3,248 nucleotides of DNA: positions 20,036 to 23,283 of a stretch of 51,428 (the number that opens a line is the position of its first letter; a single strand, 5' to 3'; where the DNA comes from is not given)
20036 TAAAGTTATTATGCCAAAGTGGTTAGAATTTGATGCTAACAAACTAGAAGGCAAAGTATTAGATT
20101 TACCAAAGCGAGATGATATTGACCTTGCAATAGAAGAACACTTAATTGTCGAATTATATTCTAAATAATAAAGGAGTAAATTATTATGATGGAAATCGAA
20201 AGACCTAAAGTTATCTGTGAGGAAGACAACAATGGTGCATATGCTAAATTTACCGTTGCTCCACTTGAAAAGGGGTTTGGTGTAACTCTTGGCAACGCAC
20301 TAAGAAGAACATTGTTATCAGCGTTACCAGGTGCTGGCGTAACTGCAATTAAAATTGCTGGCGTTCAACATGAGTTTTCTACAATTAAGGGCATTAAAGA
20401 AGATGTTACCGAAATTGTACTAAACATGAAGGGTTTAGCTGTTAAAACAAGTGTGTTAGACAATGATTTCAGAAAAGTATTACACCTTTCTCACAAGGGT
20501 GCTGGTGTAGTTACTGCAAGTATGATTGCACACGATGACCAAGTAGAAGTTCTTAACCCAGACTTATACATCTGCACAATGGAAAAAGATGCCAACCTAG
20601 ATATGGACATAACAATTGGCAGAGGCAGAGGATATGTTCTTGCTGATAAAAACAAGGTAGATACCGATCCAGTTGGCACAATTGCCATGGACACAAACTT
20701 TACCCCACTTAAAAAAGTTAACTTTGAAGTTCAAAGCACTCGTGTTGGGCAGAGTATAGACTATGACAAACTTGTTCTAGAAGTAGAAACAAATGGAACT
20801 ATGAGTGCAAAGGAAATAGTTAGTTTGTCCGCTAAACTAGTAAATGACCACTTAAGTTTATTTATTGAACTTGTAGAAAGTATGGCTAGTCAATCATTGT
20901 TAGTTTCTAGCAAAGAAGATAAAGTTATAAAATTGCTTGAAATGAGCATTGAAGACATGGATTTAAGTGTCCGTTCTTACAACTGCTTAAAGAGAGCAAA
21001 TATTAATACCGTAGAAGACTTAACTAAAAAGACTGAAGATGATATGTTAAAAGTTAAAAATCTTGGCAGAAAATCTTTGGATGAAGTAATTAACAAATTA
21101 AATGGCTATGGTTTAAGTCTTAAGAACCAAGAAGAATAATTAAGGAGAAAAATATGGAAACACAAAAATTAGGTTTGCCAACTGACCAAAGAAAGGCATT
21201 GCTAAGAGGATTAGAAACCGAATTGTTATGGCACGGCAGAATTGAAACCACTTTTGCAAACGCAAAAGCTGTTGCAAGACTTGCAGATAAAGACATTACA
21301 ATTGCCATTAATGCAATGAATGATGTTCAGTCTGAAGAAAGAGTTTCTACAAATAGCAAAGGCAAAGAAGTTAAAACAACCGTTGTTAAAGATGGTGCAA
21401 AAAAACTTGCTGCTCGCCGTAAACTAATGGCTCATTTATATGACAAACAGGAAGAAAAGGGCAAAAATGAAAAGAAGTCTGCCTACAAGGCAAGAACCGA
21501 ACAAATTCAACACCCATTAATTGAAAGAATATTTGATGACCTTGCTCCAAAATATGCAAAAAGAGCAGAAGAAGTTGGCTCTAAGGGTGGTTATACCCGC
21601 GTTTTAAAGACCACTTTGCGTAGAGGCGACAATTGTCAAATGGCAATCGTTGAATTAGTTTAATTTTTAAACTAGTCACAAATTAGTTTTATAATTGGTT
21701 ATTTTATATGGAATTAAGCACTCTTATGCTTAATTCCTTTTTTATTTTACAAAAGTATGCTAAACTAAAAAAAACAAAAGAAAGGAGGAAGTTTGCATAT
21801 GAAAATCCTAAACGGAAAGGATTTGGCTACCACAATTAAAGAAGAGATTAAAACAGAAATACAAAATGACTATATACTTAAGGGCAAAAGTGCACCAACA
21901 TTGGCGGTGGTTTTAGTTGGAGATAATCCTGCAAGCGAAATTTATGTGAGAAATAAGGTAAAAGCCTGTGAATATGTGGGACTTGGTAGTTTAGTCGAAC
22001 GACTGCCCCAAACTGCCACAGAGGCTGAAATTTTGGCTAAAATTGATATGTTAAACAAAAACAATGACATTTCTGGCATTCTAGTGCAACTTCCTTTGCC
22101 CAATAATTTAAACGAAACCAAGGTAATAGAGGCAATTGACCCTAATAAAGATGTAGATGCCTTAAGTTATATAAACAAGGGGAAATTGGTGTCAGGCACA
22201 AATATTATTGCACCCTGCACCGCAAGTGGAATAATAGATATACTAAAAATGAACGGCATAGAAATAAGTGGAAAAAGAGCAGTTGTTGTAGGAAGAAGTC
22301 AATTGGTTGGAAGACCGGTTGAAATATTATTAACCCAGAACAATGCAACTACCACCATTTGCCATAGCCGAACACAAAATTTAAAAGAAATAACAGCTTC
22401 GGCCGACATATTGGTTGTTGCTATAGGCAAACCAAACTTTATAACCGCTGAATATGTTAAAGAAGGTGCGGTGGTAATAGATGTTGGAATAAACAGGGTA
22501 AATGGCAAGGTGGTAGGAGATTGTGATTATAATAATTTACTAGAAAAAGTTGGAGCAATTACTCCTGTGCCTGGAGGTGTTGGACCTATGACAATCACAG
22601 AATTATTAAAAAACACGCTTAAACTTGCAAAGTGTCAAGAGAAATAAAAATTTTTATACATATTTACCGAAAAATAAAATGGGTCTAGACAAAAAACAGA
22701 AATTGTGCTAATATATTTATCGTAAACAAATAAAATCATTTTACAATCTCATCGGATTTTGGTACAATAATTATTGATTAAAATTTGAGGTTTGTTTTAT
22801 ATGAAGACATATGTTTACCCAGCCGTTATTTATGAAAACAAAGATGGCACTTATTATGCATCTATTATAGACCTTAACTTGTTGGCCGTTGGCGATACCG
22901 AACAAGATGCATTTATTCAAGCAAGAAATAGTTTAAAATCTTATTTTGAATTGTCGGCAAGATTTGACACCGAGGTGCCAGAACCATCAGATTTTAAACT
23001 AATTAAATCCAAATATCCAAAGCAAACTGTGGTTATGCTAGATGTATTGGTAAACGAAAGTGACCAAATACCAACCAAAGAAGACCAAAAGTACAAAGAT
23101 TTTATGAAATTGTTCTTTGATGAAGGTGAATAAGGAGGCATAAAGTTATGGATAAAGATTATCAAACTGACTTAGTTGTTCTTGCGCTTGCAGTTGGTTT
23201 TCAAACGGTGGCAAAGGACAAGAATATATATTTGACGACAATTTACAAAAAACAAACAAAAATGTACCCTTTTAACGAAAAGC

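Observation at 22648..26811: Eight-gene uncharacterised cassette wedged between folD and serS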

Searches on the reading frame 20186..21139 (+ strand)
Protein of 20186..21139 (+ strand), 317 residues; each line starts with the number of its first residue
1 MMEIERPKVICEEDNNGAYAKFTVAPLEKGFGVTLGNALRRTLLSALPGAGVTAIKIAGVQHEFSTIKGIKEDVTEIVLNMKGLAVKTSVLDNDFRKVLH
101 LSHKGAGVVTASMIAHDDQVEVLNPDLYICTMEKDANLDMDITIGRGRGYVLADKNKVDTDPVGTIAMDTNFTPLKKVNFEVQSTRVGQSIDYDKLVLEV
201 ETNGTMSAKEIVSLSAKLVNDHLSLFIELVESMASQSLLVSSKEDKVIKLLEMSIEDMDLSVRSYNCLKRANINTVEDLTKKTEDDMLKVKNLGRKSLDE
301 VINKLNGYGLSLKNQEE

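Call 68: list_cluster_members(proteins=[P0006, P0024, window:23684-24223:+, window:20186-21139:+])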
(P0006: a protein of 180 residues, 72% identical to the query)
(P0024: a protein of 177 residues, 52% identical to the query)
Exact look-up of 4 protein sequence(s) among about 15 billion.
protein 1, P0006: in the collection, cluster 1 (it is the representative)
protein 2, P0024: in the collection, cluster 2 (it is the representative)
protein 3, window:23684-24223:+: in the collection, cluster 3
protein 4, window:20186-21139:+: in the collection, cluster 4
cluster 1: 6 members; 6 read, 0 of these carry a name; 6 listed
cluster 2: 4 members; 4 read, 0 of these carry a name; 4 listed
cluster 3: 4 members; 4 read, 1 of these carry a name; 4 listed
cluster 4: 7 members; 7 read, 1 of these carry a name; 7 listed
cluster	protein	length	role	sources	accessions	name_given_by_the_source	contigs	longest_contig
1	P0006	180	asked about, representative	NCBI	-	-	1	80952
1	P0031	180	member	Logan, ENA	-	-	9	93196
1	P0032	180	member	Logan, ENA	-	-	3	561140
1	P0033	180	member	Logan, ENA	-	-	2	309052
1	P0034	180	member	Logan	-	-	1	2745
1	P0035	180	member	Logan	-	-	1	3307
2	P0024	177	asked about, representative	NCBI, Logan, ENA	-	-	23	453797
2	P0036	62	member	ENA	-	-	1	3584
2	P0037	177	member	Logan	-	-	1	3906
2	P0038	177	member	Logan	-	-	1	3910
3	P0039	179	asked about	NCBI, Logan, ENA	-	-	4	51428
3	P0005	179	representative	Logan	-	-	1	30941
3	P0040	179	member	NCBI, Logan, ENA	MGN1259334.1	MAG: hypothetical protein ACI4T8_03830 [Christensenellales bacterium]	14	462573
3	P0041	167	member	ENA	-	-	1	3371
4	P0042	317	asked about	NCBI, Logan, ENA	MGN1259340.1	MAG: DNA-directed RNA polymerase subunit alpha [Christensenellales bacterium]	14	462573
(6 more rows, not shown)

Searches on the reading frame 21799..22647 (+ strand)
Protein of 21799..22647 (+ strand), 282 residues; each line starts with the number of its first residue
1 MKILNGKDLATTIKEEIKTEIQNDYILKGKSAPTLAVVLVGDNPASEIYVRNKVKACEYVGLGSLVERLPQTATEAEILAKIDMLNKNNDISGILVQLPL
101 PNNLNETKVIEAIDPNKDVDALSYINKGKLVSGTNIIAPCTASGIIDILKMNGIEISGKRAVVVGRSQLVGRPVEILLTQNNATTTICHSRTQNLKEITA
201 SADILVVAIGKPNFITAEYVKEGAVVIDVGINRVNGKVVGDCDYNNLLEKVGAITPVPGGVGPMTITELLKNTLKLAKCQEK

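Call 15: find_related_loci(query=window:21799-22647:+, collection=genome_contigs, flank=10000)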
Query window:21799-22647:+ (282 aa) in genome_contigs; peptide patterns used: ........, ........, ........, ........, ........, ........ (x = any residue, [..] = any of these).
245 stretches matched a pattern; 163 encode a relative of the query (tblastn E <= 1e-3); the best 80 are kept; 80 distinct loci.
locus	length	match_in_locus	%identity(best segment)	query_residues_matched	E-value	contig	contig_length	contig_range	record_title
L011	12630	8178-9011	56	2-280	6e-96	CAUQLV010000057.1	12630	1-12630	MAG TPA_asm: uncultured Oscillospiraceae bacterium isolate ERR9968766_bin.26_MetaWRAP_v1.3_MAG genome assembly, contig:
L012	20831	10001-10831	54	3-280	3e-94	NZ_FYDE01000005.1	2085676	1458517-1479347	Marasmitruncus massiliensis strain Marseille-P3646, whole genome shotgun sequence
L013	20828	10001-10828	53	3-280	7e-90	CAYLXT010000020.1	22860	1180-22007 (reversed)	MAG TPA_asm: uncultured Ruminococcus sp. isolate SRP315200_co1_270 genome assembly, contig: NODE_3831_length_22860_cov_3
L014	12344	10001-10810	55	4-275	2e-89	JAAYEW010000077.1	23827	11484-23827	MAG: Erysipelothrix sp. isolate AS07pgkLD_216 88769_AS07, whole genome shotgun sequence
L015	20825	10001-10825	53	3-278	6e-89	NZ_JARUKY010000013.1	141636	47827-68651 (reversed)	Evansella sp. AB-P1 13, whole genome shotgun sequence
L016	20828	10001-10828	52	3-280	2e-88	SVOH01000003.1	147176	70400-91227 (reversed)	MAG: Oscillospiraceae bacterium isolate SIG560 NODE_521_length_147176_cov_2.315568, whole genome shotgun sequence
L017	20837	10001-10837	52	3-282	2e-88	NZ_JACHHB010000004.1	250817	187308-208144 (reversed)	Texcoconibacillus texcoconensis strain DSM 24696 Ga0415234_04, whole genome shotgun sequence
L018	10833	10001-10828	51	3-280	3e-88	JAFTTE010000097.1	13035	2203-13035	MAG: Clostridia bacterium isolate RGIG4127 Roe_deer_Colon-1__c458606, whole genome shotgun sequence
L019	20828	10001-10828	52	3-280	6e-88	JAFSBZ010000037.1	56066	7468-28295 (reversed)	MAG: Clostridia bacterium isolate RGIG3004 Goat_Rectum-3__c717609, whole genome shotgun sequence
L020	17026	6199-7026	51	3-280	2e-87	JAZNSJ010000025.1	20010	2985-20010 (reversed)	MAG: Acutalibacteraceae bacterium isolate T1900044809_TS20190275.MAGScoT_cleanbin_000047 SGB_2775_k141_1234269, whole ge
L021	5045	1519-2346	52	2-281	3e-86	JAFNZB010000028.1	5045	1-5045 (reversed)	MAG: Burkholderiaceae bacterium isolate RGIG253 Dairy_cattle_Cecum.Co__c543875, whole genome shotgun sequence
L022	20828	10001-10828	51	2-278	2e-86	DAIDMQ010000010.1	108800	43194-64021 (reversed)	MAG TPA_asm: Gallionellaceae bacterium isolate clean455 k141_395411, whole genome shotgun sequence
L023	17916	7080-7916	50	1-280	7e-86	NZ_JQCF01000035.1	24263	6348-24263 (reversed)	Companilactobacillus kimchiensis strain DSM 24716 Scaffold35, whole genome shotgun sequence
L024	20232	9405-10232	52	2-281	1e-85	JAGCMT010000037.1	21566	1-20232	MAG: Burkholderiaceae bacterium isolate RGIG9933 Yak_Rectum.Co__c1404231, whole genome shotgun sequence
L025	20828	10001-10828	52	3-280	1e-85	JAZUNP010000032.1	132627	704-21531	MAG: Acutalibacteraceae bacterium isolate T1900044885_TS20190351.MAGScoT_cleanbin_000014 SGB_3222_k141_1107393, whole ge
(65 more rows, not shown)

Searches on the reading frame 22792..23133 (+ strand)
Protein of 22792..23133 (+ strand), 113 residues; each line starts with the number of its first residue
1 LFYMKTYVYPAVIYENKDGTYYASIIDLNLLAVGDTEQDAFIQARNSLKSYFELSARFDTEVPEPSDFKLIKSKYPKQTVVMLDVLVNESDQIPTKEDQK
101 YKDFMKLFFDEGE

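Call 3: search_protein_families(library=pfam, max_evalue=1, proteins=[window:22792-23133:+])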
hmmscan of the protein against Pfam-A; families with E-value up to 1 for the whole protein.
window:22792-23133:+ (113 aa): 3 families
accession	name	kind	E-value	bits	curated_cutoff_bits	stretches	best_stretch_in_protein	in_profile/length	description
PF15919.11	HicB_lk_antitox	-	0.0022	18.6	27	1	9-88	1-83/123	HicB_like antitoxin of bacterial toxin-antitoxin system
PF12910.14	PHD_like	-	0.068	13.6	27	1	5-52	52-100/141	Antitoxin of toxin-antitoxin, RelE / RelB, TA system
PF02248.22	Como_SCP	-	0.17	11.9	27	1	56-95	118-158/183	Small coat protein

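Call 4: search_protein_families(library=phrogs, max_evalue=1, proteins=[window:22792-23133:+])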
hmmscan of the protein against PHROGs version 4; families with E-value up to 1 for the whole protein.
window:22792-23133:+ (113 aa): 6 families
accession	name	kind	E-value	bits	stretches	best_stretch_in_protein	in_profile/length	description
phrog_497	-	moron, auxiliary metabolic gene and host takeover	2e-13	51.5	1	3-96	7-104/342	toxin-antitoxin system HicB-like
phrog_11958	-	unknown function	0.0017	19.5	1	8-69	3-66/84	-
phrog_12841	-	unknown function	0.0024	19.3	1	14-53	12-51/106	-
phrog_8403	-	DNA, RNA and nucleotide metabolism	0.054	14.3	1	77-99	21-43/45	DNA binding protein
phrog_3388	-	unknown function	0.077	14.2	1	83-110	30-58/63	-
phrog_10781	-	unknown function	0.2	12.5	1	54-80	26-52/67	-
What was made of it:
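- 22801..23133 (+): o1: 110-aa HicB N-terminal-domain protein with no DNA-binding domain and a conserved C-terminal motif, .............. PHROG 497, E = 2e-13 (call 4).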

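Call 5: search_protein_families(library=padloc, max_evalue=1, proteins=[window:22792-23133:+])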
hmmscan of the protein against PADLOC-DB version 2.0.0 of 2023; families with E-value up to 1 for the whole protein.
window:22792-23133:+ (113 aa): 0 families

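Call 6: search_protein_families(library=ncbifam, max_evalue=1, proteins=[window:22792-23133:+])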
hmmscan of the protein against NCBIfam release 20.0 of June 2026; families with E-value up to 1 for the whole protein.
window:22792-23133:+ (113 aa): 0 families

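Call 33: find_related_loci(query=window:22801-23133:+, collection=viral_contigs, flank=10000)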
Query window:22801-23133:+ (110 aa) in viral_contigs; peptide patterns used: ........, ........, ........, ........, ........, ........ (x = any residue, [..] = any of these).
28 stretches matched a pattern, but none encodes a relative of the query by tblastn (E <= 1e-3).

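Call 35: search_solved_structures(query=window:22801-23133:+, max_evalue=1, show_alignments=1)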
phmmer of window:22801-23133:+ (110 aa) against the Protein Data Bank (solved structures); distinct sequences matched with E-value up to 1: 3.
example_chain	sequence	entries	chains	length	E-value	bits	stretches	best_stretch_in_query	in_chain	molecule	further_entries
9svk_B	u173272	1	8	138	0.025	18.2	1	5-87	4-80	Toxin-antitoxin system, antitoxin component, HicB family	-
6xi3_AAA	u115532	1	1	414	0.61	13.7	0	8-44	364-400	Large adhesion protein (Lap) involved in biofilm formation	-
2vif_A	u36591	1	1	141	0.9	13.2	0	10-48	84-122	SUPPRESSOR OF CYTOKINE SIGNALLING 6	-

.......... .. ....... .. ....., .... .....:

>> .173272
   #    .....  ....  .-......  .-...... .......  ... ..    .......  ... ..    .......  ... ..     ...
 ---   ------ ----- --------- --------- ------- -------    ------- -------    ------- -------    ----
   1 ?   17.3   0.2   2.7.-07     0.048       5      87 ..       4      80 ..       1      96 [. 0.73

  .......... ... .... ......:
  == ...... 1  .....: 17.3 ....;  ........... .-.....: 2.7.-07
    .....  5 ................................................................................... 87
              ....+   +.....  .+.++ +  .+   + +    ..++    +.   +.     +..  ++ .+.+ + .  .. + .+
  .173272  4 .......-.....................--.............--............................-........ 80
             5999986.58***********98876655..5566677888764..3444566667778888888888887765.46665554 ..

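Call 92: search_solved_structures(query=A12, max_evalue=1, show_alignments=2)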
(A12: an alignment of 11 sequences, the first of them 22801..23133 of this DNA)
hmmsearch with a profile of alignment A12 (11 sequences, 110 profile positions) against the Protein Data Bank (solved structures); distinct sequences matched with E-value up to 1: 9.
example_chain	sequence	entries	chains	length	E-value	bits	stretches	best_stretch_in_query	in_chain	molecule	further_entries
6u0i_A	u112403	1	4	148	0.022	18.3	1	6-66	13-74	Antitoxin HicB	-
6hpb_B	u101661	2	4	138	0.027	18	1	6-66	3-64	Antitoxin HicB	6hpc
1fvp_A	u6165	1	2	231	0.05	17.2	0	42-79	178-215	FLAVOPROTEIN 390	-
8tn1_A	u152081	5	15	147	0.085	16.4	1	25-61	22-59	De novo designed 4 helix bundles | De novo designed protein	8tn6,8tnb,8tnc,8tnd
9svk_B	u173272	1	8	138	0.093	16.3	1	5-80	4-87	Toxin-antitoxin system, antitoxin component, HicB family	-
6g1c_V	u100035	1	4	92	0.29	14.7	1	6-85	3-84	Antitoxin HicB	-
6g1n_A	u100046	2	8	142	0.38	14.4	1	6-89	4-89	antitoxin HicB | HicB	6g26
3wr7_A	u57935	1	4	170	0.79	13.3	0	6-42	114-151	Spermidine N1-acetyltransferase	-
4uw9_A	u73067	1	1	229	0.99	13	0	15-47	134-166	BETA-PHOSPHOGLUCOMUTASE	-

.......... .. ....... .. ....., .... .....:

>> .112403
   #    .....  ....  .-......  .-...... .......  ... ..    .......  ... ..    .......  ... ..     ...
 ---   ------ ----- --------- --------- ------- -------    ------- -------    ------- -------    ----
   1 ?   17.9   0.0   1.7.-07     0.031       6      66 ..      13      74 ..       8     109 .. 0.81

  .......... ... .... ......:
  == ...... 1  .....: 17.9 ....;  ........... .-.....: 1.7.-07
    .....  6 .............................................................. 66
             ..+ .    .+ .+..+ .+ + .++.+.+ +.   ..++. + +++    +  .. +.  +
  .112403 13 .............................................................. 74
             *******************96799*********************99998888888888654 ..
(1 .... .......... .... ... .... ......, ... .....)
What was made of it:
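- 22801..23133 (+): Five of the top seven profile hits in the PDB are HicB chains, E = 0.02-0.4 (call 92).
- On HicAB type II toxin-antitoxin: The profile of 11 orthologs hits five PDB HicB sequences among its top seven hits, E = 0.02-0.4 (call 92).
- Checked: o1 is HicB-like (PHROG 497, E = 2e-13, call 4; profile hits to PDB HicB chains, call 92).
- o1 is HicB-like (calls 4, 92).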

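Call 100: find_encoding_contigs(protein=window:22801-23133:+, flank=6000, max_places=10)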
Protein window:22801-23133:+ (110 aa): 21 contigs read that carry it; 10 places shown.
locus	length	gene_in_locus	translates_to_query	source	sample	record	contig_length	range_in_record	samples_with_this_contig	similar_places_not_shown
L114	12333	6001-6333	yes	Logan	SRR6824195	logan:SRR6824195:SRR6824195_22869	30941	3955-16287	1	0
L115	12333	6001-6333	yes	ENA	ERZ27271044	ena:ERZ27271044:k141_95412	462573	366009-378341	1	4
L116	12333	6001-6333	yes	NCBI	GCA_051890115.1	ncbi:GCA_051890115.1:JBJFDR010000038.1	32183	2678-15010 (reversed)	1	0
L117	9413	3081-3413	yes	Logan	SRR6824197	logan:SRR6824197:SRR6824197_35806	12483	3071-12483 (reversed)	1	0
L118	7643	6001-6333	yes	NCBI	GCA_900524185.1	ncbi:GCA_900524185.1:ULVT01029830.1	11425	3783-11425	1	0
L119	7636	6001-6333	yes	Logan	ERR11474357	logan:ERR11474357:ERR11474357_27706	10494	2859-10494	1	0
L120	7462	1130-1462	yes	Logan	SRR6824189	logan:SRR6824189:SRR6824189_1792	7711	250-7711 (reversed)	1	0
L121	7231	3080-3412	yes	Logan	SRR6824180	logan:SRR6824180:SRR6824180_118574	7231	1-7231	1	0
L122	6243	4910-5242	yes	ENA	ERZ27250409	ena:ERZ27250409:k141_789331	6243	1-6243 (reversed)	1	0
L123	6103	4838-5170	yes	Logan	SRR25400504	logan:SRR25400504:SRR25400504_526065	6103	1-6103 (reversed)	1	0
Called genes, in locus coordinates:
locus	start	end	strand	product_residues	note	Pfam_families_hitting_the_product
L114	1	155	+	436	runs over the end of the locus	PF00344:SecY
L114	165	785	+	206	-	PF00406:ADK, PF13207:AAA_17, PF13238:AAA_18 (weak)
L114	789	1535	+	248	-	PF00557:Peptidase_M24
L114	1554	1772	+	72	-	PF01176:eIF-1a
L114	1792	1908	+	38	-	PF00444:Ribosomal_L36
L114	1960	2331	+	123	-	PF00416:Ribosomal_S13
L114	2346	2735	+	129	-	PF00411:Ribosomal_S11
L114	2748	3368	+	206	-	PF00163:Ribosomal_S4, PF01479:S4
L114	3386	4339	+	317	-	PF01193:RNA_pol_L, PF01000:RNA_pol_A_bac, PF03118:RNA_pol_A_CTD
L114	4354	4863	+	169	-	PF01196:Ribosomal_L17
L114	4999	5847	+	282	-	PF00763:THF_DHG_CYH, PF02882:THF_DHG_CYH_C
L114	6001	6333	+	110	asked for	PF15970:HicB-like_2 (weak)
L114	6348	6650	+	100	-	-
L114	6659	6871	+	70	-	-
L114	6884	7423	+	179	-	-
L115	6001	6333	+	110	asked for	PF15970:HicB-like_2 (weak)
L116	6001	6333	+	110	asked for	PF15970:HicB-like_2 (weak)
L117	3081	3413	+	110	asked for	PF15970:HicB-like_2 (weak)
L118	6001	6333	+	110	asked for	PF15970:HicB-like_2 (weak)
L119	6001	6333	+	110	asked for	PF15970:HicB-like_2 (weak)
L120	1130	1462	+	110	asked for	PF15970:HicB-like_2 (weak)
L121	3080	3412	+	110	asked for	PF15970:HicB-like_2 (weak)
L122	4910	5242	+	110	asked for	PF15970:HicB-like_2 (weak)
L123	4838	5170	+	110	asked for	PF15970:HicB-like_2 (weak)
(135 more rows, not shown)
